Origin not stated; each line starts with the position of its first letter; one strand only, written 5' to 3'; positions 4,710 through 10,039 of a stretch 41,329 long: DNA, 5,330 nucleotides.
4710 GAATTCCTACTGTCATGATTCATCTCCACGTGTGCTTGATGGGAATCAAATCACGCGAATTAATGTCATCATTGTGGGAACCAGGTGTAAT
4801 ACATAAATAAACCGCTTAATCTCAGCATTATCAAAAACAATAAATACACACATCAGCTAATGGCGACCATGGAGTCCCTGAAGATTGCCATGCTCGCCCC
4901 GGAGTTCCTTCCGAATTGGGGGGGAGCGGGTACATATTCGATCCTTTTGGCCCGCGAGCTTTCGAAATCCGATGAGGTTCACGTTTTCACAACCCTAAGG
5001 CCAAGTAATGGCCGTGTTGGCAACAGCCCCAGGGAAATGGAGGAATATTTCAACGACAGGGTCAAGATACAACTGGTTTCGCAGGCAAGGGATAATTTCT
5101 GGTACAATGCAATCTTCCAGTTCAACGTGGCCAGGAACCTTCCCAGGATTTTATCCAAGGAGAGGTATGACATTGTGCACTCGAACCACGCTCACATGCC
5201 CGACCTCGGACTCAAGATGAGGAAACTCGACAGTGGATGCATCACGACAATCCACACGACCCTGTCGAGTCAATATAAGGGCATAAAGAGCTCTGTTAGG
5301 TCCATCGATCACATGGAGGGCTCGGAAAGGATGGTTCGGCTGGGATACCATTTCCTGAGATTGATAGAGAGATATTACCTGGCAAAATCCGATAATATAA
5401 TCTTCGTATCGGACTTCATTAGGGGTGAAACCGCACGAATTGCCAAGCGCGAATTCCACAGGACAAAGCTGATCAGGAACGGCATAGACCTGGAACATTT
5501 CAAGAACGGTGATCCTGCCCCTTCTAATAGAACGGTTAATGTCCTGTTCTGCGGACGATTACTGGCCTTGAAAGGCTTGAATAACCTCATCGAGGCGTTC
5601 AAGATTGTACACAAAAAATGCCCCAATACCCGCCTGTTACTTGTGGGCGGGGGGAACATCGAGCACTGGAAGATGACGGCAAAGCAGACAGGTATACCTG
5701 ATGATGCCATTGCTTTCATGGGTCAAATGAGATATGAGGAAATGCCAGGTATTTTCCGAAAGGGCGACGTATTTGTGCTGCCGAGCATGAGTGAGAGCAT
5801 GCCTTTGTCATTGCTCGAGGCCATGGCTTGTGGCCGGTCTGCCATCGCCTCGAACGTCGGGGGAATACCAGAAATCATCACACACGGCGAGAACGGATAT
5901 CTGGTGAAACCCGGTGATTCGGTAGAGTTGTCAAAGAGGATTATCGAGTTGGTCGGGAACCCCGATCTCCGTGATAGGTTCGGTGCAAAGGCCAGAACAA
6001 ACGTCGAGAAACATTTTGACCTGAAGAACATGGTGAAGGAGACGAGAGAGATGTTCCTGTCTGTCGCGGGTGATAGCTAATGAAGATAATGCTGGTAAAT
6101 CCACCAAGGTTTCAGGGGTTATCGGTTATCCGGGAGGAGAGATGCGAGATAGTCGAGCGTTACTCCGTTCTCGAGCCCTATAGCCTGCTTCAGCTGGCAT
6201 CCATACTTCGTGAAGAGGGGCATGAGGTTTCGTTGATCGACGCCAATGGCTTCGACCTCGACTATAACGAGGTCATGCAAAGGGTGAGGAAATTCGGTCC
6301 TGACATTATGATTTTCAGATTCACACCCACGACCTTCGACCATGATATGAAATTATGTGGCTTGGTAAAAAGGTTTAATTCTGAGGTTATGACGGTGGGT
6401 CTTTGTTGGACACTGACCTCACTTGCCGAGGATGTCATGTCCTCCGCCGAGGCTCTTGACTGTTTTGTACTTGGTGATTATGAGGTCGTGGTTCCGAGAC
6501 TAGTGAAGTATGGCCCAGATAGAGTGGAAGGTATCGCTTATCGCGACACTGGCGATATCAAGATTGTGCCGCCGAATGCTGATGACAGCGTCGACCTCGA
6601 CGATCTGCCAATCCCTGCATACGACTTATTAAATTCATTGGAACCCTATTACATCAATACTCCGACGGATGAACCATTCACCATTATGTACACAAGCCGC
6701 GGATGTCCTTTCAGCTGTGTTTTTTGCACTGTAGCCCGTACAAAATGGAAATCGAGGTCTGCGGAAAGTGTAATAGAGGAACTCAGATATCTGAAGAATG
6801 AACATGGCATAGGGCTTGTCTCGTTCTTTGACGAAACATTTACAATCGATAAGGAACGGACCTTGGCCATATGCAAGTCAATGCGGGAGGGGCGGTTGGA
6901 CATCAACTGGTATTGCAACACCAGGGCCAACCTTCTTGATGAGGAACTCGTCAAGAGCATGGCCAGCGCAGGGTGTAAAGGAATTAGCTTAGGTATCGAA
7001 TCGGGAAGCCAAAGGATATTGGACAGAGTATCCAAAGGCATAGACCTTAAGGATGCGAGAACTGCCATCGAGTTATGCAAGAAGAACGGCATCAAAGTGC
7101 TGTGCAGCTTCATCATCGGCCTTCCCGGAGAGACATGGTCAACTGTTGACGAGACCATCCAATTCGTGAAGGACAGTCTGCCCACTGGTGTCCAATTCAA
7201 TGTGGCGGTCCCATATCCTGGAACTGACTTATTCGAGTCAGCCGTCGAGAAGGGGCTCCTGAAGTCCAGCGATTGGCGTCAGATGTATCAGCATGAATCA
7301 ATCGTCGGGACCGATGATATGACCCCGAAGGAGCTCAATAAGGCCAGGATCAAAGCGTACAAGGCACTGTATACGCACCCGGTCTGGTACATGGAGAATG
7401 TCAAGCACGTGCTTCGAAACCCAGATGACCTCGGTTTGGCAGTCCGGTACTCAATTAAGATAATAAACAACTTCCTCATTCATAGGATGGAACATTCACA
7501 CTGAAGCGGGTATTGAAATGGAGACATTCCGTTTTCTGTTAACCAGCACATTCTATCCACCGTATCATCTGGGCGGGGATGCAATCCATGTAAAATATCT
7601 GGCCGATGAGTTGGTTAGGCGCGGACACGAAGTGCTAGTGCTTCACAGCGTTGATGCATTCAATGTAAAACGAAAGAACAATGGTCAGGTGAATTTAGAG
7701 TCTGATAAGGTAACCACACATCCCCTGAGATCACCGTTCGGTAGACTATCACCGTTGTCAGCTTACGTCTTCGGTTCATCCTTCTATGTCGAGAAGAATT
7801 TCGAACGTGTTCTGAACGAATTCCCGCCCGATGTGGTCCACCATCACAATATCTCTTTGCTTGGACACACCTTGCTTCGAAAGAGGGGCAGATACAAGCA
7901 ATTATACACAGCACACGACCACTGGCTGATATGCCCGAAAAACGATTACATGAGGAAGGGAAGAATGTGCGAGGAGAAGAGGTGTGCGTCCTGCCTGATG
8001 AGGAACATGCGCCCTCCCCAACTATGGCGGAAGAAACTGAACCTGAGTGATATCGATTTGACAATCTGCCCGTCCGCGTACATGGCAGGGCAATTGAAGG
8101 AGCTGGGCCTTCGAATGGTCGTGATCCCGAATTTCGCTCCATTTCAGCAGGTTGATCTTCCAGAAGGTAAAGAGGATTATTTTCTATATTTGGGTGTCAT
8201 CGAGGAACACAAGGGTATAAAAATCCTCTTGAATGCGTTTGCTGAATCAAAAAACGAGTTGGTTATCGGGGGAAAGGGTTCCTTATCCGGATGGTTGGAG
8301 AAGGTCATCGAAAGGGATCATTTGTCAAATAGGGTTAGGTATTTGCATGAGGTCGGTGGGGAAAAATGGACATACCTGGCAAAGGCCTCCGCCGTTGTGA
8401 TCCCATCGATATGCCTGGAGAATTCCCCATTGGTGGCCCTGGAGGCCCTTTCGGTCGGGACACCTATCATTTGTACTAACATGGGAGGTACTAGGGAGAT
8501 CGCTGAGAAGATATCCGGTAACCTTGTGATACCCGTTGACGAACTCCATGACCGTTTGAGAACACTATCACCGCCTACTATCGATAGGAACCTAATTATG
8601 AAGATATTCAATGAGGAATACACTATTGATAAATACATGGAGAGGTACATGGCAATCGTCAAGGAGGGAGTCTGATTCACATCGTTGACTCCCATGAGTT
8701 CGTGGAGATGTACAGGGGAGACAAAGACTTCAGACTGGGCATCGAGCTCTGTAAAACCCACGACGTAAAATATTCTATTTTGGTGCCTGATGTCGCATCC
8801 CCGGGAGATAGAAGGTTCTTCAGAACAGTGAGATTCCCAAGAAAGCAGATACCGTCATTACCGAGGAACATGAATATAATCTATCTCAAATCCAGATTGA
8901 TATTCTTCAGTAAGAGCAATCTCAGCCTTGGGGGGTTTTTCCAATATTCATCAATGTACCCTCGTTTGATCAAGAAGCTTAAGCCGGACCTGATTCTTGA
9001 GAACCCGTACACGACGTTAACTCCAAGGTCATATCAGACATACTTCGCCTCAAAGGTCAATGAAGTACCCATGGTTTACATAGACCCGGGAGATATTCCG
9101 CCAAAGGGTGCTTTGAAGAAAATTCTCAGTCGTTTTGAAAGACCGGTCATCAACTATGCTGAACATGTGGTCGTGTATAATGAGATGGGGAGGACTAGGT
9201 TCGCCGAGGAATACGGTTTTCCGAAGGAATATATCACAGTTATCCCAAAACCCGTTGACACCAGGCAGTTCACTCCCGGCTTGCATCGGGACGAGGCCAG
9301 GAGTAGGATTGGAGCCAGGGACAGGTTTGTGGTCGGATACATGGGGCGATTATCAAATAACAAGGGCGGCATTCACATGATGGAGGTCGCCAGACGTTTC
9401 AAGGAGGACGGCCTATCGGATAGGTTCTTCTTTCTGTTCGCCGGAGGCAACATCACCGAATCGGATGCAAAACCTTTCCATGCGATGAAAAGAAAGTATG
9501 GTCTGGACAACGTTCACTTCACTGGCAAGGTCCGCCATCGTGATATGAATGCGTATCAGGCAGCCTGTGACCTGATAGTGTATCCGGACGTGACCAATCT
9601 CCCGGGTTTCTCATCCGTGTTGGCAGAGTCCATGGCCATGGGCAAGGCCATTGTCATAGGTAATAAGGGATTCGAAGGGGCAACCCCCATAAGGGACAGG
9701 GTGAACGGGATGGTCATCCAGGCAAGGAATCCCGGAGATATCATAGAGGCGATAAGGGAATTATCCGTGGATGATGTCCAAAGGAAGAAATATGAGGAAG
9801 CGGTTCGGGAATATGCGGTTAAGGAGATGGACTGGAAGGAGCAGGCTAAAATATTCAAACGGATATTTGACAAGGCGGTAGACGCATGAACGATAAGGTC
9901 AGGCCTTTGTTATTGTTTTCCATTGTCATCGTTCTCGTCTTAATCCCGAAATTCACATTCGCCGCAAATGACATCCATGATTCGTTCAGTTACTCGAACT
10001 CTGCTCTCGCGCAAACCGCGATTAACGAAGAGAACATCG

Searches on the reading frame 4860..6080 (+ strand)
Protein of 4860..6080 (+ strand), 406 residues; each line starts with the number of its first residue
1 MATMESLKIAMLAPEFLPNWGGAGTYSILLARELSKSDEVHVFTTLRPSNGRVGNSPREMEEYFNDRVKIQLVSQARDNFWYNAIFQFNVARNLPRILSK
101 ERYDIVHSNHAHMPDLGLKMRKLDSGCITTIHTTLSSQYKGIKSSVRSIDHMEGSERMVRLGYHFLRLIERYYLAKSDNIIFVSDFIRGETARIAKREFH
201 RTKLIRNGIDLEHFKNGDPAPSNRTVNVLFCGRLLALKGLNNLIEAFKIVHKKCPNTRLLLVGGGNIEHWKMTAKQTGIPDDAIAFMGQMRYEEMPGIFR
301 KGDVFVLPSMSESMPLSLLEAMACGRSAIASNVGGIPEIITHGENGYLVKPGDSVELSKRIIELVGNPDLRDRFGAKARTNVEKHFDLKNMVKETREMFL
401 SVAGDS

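Call 49: search_protein_families(library=pfam, proteins=[window:4860-6080:+], max_evalue=0.00001)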
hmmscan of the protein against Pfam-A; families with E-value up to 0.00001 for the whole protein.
window:4860-6080:+ (406 aa): 5 families
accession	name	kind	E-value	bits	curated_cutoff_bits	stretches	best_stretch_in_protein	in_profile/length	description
PF00534.26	Glycos_transf_1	-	2.9e-38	131.6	26.4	1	228-379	18-170/172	Glycosyl transferases group 1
PF13692.12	Glyco_trans_1_4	-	1.9e-35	122.6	27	1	227-366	3-141/142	Glycosyl transferases group 1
PF13439.12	Glyco_transf_4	-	1.9e-19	70.8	28.5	1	20-212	1-169/170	Glycosyltransferase Family 4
PF13579.12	Glyco_trans_4_4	-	4e-09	37.5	29.7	1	21-208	1-158/158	Glycosyl transferase 4-like domain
PF13524.12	Glyco_trans_1_2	-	8.2e-09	36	25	1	255-394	13-141/144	Glycosyl transferase-like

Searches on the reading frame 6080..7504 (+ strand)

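Call 49: search_protein_families(library=pfam, proteins=[window:6080-7504:+], max_evalue=0.00001)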
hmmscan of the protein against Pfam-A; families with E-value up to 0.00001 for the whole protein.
window:6080-7504:+ (474 aa): 2 families
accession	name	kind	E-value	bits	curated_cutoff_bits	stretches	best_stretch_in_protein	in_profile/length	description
PF04055.27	Radical_SAM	-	2.1e-30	106.5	29.5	1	204-363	2-166/166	Radical SAM superfamily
PF02310.24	B12-binding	-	8.1e-08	32.6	32.1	1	26-140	7-119/121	B12 binding domain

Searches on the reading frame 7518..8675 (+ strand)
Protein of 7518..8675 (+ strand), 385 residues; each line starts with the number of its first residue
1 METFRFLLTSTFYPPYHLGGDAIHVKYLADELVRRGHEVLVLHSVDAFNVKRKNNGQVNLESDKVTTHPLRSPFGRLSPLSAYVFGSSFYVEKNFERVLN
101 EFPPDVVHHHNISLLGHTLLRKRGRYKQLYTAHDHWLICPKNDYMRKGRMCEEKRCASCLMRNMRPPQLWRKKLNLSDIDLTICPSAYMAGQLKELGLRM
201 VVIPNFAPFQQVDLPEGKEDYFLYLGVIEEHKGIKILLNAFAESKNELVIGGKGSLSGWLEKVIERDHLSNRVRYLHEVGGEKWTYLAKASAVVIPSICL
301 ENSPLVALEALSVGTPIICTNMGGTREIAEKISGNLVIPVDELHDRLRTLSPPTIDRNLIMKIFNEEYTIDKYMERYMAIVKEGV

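Call 49: search_protein_families(library=pfam, proteins=[window:7518-8675:+], max_evalue=0.00001)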
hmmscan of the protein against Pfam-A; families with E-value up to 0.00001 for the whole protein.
window:7518-8675:+ (385 aa): 4 families
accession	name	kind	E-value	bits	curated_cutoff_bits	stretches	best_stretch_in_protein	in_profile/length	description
PF00534.26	Glycos_transf_1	-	6e-24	84.9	26.4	1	215-348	11-153/172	Glycosyl transferases group 1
PF13692.12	Glyco_trans_1_4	-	7.6e-20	72.1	27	1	221-348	3-137/142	Glycosyl transferases group 1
PF13439.12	Glyco_transf_4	-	1.9e-19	70.8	28.5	1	19-206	2-165/170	Glycosyltransferase Family 4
PF13579.12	Glyco_trans_4_4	-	3.9e-13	50.5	29.7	1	19-205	1-157/158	Glycosyl transferase 4-like domain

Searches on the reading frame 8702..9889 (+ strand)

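Call 49: search_protein_families(library=pfam, proteins=[window:8702-9889:+], max_evalue=0.00001)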
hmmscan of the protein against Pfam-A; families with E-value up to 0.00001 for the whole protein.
window:8702-9889:+ (395 aa): 3 families
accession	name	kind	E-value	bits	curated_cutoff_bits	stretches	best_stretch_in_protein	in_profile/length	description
PF00534.26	Glycos_transf_1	-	1.9e-21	76.8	26.4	1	198-370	4-171/172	Glycosyl transferases group 1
PF13692.12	Glyco_trans_1_4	-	1.2e-18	68.2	27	1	209-355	2-140/142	Glycosyl transferases group 1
PF13439.12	Glyco_transf_4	-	6.2e-09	36.5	28.5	1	73-188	51-169/170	Glycosyltransferase Family 4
